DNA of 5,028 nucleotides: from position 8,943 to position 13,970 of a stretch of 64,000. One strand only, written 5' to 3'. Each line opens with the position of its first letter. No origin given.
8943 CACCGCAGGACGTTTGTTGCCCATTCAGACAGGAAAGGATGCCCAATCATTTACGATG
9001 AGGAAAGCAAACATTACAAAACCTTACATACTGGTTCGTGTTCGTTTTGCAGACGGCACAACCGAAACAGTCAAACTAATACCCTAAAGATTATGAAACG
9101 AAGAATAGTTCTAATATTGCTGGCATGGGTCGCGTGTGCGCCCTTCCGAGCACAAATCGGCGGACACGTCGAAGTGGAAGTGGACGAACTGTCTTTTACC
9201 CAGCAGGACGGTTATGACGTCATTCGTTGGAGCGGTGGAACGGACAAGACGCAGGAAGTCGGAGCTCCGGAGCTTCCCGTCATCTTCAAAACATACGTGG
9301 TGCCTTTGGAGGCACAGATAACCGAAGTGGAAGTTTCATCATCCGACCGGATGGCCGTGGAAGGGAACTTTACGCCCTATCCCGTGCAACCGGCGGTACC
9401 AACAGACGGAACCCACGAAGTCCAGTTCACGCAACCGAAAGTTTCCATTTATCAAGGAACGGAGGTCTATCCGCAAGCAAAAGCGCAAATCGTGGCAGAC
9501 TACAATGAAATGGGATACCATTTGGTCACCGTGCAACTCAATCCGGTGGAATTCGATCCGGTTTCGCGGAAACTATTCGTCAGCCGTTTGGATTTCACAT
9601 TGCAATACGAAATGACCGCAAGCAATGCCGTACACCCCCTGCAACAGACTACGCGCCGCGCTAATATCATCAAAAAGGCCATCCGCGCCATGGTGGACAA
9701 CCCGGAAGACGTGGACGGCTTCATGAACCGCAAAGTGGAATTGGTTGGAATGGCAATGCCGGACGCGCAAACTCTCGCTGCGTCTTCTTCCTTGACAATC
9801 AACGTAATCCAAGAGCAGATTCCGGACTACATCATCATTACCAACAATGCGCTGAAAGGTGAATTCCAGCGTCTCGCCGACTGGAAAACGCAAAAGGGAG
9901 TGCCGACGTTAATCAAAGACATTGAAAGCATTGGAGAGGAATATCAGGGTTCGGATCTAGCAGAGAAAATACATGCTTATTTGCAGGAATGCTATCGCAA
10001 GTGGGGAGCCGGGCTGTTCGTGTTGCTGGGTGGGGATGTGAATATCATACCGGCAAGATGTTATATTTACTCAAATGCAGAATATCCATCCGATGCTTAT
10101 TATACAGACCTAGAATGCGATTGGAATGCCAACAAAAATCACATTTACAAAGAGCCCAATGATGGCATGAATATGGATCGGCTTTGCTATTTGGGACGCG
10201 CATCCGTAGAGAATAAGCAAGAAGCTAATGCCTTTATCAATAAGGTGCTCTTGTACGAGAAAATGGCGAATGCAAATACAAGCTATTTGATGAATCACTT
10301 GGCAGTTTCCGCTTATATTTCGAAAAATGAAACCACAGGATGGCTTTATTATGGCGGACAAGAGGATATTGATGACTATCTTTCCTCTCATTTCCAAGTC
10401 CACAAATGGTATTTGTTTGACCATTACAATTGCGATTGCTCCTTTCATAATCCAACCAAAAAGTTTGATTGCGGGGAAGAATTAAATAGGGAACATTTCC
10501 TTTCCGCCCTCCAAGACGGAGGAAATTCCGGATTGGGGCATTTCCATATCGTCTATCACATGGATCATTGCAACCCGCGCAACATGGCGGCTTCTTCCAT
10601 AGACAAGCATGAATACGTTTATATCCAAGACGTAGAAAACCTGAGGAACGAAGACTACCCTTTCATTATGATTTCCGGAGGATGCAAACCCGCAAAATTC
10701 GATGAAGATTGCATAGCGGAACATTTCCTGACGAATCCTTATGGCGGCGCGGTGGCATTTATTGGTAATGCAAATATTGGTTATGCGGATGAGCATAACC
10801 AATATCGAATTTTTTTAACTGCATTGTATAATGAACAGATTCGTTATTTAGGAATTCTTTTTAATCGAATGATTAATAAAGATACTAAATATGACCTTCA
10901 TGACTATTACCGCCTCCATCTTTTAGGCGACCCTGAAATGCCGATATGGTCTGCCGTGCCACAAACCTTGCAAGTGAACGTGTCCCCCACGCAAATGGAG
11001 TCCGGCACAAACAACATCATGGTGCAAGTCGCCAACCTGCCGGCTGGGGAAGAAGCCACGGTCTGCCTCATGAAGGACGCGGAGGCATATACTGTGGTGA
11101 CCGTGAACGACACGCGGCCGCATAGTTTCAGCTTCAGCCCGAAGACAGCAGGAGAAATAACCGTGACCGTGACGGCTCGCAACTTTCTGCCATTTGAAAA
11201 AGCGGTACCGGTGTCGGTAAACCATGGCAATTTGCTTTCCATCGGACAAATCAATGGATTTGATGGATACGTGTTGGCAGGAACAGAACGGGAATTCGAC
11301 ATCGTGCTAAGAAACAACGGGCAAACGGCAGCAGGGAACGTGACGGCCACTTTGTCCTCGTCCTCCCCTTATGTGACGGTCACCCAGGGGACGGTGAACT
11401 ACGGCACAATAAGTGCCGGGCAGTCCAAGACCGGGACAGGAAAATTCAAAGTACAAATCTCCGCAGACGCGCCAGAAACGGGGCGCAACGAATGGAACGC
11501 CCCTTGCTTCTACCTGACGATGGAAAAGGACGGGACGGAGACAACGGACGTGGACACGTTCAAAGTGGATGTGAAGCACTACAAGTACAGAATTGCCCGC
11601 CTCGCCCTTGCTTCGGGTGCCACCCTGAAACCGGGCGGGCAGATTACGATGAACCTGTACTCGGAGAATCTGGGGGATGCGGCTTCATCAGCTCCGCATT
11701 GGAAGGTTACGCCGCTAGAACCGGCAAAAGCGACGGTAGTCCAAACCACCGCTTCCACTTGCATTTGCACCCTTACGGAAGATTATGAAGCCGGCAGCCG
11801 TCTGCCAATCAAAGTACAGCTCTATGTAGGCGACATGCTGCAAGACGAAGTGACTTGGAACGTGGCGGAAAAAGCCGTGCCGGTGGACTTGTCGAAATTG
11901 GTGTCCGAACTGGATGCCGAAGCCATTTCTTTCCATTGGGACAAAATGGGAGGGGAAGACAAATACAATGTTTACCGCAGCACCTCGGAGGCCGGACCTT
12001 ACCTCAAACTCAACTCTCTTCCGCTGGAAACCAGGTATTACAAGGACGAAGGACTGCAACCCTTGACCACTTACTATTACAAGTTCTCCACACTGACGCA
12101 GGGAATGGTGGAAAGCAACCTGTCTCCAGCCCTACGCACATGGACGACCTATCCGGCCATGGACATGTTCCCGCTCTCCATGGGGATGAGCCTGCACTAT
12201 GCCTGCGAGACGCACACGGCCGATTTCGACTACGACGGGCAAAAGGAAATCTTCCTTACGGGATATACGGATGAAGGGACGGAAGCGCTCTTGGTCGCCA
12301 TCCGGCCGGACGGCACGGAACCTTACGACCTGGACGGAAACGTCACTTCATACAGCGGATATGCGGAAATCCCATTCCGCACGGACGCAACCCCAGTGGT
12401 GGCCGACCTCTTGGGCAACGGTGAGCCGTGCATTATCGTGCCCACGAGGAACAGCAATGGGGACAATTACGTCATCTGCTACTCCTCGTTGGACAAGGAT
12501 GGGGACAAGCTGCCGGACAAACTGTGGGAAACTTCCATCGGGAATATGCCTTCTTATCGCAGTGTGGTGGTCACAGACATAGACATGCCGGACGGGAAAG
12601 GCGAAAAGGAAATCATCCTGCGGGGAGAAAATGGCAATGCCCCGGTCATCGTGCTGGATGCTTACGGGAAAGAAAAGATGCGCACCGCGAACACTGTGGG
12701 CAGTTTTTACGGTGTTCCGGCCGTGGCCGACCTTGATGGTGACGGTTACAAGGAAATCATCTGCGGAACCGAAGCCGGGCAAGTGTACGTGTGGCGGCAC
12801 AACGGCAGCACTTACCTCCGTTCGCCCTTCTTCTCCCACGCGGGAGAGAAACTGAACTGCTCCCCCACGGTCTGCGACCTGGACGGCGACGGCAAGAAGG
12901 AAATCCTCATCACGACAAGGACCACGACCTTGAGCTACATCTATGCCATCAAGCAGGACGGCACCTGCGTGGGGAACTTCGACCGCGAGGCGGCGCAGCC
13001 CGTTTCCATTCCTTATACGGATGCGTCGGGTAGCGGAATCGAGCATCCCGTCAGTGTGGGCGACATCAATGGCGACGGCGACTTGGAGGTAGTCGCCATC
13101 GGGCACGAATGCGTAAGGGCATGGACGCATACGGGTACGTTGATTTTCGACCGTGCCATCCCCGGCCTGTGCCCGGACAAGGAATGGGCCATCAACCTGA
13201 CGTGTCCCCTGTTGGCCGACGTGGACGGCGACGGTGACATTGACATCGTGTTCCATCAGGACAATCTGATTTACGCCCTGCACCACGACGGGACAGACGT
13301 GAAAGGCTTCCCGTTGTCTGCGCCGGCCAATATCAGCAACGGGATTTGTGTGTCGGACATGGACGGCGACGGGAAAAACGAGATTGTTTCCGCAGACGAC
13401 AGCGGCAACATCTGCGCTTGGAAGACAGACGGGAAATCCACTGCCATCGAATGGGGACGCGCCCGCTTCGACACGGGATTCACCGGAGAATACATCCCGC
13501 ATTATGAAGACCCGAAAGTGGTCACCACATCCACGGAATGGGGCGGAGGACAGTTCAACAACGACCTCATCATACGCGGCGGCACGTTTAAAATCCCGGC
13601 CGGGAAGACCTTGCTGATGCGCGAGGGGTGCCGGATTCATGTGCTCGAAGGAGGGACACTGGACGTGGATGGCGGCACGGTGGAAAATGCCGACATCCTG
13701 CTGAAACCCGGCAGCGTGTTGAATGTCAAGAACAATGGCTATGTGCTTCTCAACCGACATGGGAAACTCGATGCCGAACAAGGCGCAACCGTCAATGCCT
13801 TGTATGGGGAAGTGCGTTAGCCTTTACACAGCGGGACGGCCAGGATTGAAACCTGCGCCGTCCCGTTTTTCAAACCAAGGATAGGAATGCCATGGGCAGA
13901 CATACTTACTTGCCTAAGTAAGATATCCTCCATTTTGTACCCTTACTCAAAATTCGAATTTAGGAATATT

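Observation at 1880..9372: Five-fold tandem cassette array: [BspA-type LRR gene + first 280 nt of a C25 peptidase gene] x5, with only the last copy continuing into the full peptidase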

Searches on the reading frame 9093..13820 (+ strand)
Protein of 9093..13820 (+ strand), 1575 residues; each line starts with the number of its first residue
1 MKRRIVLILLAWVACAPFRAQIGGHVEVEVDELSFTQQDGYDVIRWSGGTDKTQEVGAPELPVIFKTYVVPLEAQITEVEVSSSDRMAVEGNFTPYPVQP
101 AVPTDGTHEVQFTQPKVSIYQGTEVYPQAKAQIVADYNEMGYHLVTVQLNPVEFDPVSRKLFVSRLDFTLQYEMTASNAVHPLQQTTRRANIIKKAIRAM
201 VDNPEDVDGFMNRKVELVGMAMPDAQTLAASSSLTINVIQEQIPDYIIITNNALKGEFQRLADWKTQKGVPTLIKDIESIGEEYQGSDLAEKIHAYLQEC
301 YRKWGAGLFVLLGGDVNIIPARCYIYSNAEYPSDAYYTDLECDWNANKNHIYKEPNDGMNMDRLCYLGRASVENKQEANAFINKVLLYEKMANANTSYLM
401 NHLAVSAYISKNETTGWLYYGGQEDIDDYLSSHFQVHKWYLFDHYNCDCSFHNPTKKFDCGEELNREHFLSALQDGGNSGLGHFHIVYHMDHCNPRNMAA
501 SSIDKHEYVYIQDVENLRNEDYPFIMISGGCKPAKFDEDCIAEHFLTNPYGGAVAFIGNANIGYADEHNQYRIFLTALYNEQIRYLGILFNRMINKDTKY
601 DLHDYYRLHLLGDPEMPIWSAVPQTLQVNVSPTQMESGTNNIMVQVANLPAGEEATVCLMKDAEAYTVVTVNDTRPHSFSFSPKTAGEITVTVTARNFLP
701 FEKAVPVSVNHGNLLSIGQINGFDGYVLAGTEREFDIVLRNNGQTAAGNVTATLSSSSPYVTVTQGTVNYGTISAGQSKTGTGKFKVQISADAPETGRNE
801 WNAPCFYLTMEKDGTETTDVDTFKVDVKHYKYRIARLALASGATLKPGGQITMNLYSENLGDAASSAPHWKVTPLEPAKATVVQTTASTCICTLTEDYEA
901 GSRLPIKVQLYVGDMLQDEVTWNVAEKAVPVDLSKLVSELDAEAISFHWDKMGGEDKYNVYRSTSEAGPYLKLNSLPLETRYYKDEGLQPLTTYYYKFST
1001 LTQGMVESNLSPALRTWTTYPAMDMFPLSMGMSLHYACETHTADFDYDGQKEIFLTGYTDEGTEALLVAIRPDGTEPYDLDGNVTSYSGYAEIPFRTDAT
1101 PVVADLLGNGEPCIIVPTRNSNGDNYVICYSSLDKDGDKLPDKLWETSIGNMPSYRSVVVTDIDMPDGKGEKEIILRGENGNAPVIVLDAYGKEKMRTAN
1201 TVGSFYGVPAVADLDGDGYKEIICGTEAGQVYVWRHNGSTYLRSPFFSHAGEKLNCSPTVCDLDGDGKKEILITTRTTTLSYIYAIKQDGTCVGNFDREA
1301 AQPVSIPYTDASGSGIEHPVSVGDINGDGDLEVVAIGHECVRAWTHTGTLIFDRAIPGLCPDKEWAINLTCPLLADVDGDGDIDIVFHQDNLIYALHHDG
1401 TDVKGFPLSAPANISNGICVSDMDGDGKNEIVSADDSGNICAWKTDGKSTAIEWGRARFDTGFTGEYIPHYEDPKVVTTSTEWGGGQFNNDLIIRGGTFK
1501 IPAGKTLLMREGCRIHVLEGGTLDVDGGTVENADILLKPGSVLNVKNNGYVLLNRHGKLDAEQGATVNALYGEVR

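Call 6: search_protein_families(library=pfam, proteins=[window:9093-13820:+], max_evalue=0.01)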
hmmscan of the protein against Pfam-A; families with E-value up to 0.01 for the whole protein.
window:9093-13820:+ (1575 aa): 7 families
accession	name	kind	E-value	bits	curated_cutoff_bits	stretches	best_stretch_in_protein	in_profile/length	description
PF01364.23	Peptidase_C25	-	3.8e-48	165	23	1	246-617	1-373/374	Peptidase family C25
PF13517.12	FG-GAP_3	-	1e-25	90.5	26.9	4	1213-1273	1-61/61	FG-GAP-like repeat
PF01839.29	FG-GAP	-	1.6e-09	37.9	22.1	1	1209-1234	5-37/37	FG-GAP repeat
PF14783.12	BBS2_Mid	-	1.9e-05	25.2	27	0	1418-1446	2-30/108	Ciliary BBSome complex subunit 2, middle region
PF08126.16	Propeptide_C25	-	7.4e-05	22.4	22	1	40-187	42-183/205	Propeptide_C25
PF15907.11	Itfg2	-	0.00033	20.5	27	0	1259-1345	21-104/330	Integrin-alpha FG-GAP repeat-containing protein 2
PF25292.1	Beta-prop_CGLA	-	0.00045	20.2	26.8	0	1396-1449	14-65/316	Lambda-carrageenase beta-propeller domain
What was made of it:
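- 9093..13820 (+): Full-length peptidase gene (1575 aa): signal peptide, C25 propeptide, C25 catalytic domain, FG-GAP propeller. No T9SS sorting domain was detected. Pfam Peptidase_C25 E=3.8e-48, Propeptide_C25 at 22.4 bits, FG-GAP_3 E=1e-25 (call 6).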

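Call 17: find_related_loci(query=window:9093-13820:+, collection=genome_contigs, flank=10000)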
Query window:9093-13820:+ (1575 aa) in genome_contigs; peptide patterns used: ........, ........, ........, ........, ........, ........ (x = any residue, [..] = any of these).
172 stretches matched a pattern; 51 encode a relative of the query (tblastn E <= 1e-3); 51 distinct loci.
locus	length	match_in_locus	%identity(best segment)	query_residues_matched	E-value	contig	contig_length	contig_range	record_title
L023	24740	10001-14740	67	1-1575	0e+0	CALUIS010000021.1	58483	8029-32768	MAG: uncultured Paraprevotella sp. isolate BRZ_CP__bin65 genome assembly, contig: BRZ_CP__NODE_872_length_58483_cov_15.4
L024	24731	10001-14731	66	1-1575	0e+0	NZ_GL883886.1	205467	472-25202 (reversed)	Paraprevotella xylaniphila YIT 11841 Scfld398, whole genome shotgun sequence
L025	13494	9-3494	59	413-1575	0e+0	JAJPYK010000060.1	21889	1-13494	MAG: Paraprevotella sp. isolate AH.8_14 NODE_279_length_21889_cov_6.147843, whole genome shotgun sequence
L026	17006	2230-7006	48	1-1575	0e+0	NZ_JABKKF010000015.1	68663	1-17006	Xylanibacter muris strain PMUR PMUR_15, whole genome shotgun sequence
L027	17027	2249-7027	48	3-1575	0e+0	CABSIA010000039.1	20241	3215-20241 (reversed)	MAG TPA_asm: uncultured Prevotella sp. isolate MGYG-HGUT-02613 genome assembly, contig: GUT_GENOME155041_39, whole genom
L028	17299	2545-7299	49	1-1575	0e+0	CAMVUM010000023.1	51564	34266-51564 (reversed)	MAG TPA_asm: uncultured Prevotella sp. isolate SRR14862895_bin.28_metawrap_v1.3_MAG genome assembly, contig: NODE.412_le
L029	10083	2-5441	26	115-1449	8e-95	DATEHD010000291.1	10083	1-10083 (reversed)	MAG TPA_asm: Candidatus Krumholzibacteriia bacterium isolate SMAG_U8802 k141_1054360, whole genome shotgun sequence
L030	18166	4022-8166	27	53-1437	4e-17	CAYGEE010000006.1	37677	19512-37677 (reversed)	MAG TPA_asm: uncultured Planctomycetales bacterium isolate ERP113451_co3_410 genome assembly, contig: NODE_732_length_37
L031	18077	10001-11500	27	1096-1476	2e-13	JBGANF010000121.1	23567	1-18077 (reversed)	MAG: Polyangiaceae bacterium isolate MAG_AAO_H10.108 AAOH10-108_opera_contig_6703, whole genome shotgun sequence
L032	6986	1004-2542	31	1129-1412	1e-13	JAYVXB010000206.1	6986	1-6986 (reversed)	MAG: Deltaproteobacteria bacterium isolate GL85_DN_concoct_11 GL85_DN_concoct_11_205, whole genome shotgun sequence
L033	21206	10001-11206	25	1044-1453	2e-11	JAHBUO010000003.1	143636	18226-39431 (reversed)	MAG: Ignavibacteriaceae bacterium isolate ACE_BAC35 BAC35_3, whole genome shotgun sequence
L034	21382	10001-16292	27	1029-1452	5e-13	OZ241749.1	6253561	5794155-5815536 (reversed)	MAG: Chitinophagaceae bacterium isolate ca40f1fe-4a6d-4d15-ad54-0159cd83673b genome assembly, chromosome: 1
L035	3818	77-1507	29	1155-1433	3e-11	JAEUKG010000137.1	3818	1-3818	MAG: Myxococcales bacterium isolate new MAG-89 k141_14285, whole genome shotgun sequence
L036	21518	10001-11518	30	1044-1501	1e-10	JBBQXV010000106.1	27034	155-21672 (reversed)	MAG: Polyangiales bacterium isolate Co_metawrap_2134 Cmw_2134_k141_29702576_length_27034_cov_10.0000, whole genome shotg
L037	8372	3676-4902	27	1133-1449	4e-10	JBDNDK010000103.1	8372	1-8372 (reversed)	MAG: Armatimonadota bacterium isolate RM_bin9_OCT21 C103, whole genome shotgun sequence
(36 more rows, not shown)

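Call 26: search_protein_families(library=ncbifam, proteins=[window:9093-13820:+], max_evalue=1)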
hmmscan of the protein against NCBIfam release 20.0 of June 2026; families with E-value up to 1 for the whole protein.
window:9093-13820:+ (1575 aa): 5 families
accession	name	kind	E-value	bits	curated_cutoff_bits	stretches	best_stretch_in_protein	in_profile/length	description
NF052323.1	T9SSA_dep_M6i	equivalog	1.9e-19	69.2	600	2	1177-1320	760-895/1043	T9SS-dependent M6-like inactivated metalloprotease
NF033707.1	T9SS_sortase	equivalog_domain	1.8e-11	42.4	420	1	212-622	334-736/1095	type IX secretion system sortase PorU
NF052506.1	PA5033_fam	subfamily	2.1e-07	30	100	2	1157-1276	117-227/284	PA5033 family protein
NF052324.1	PorU_rel_Nterm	equivalog_domain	7e-06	24.5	450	1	513-580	648-718/879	putative type IX secretion system sortase PorU2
TIGR01731.1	fil_hemag_20aa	repeat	0.27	11.3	18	0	1518-1544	11-38/40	filamentous hemagglutinin-type beta-helical repeat protein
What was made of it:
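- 9093..13820 (+): Only weak PorU-like matches (call 26).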

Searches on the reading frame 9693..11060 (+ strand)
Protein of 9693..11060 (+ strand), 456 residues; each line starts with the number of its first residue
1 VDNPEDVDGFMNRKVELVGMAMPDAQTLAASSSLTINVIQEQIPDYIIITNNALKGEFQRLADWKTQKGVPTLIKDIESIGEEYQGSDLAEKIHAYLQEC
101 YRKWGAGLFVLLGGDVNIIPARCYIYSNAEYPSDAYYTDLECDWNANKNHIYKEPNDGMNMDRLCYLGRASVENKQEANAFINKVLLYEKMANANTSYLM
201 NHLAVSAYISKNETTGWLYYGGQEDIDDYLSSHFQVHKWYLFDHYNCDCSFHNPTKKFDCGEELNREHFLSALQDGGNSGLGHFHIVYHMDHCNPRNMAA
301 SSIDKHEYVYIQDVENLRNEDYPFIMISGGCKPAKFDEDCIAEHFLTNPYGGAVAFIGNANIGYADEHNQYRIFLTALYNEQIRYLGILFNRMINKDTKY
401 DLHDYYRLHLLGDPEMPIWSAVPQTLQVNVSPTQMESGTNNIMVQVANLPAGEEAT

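Call 50: search_solved_structures(query=window:9693-11060:+, max_evalue=0.01, show_alignments=2)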
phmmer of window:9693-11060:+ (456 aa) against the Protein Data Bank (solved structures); distinct sequences matched with E-value up to 0.01: 4.
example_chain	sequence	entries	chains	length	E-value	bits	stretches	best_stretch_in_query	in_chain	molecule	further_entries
1cvr_A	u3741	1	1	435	0.00015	24.1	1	46-123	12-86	GINGIPAIN R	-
4ief_B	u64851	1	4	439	0.0012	21.1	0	47-123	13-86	Gingipain R2 Mature Domain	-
4tkx_L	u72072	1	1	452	0.006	18.8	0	157-254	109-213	Lys-gingipain W83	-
4rbm_A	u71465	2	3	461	0.0078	18.4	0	157-255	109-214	Lys-gingipain W83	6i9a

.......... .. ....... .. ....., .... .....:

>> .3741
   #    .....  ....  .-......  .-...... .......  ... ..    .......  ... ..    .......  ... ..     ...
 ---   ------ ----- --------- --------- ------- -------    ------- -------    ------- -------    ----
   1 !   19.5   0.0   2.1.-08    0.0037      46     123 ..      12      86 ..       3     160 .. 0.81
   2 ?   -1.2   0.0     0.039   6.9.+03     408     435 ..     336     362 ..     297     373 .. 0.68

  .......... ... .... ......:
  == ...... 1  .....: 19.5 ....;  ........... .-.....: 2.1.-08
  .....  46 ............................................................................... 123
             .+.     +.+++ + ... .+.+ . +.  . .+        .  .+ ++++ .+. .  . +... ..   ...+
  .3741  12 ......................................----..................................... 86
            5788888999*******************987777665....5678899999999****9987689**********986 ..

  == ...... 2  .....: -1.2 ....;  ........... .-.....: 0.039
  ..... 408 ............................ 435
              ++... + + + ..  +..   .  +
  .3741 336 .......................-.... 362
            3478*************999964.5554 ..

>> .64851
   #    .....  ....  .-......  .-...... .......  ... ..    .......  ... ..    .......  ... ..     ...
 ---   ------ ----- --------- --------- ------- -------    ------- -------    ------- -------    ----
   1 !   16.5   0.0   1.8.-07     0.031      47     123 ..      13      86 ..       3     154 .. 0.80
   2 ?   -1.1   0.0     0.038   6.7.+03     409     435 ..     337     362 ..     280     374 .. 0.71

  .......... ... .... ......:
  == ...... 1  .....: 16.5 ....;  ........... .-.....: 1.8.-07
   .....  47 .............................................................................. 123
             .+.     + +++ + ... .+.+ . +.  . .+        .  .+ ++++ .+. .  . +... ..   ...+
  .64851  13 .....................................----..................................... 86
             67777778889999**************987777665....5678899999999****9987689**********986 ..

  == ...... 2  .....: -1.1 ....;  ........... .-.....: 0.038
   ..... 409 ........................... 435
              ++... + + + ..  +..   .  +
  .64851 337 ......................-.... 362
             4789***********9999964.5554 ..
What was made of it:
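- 9093..13820 (+): Distant match to gingipain R (call 50).
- On Peptidase family C25 (gingipain-like): The alignment to gingipain R covered only the N-terminal part of the domain (call 50).
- Closest known: Gingipain-family. Same: Distant sequence similarity to gingipain R (call 50).
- Tried and rejected: The sequence search of solved structures did not cover it (call 50).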
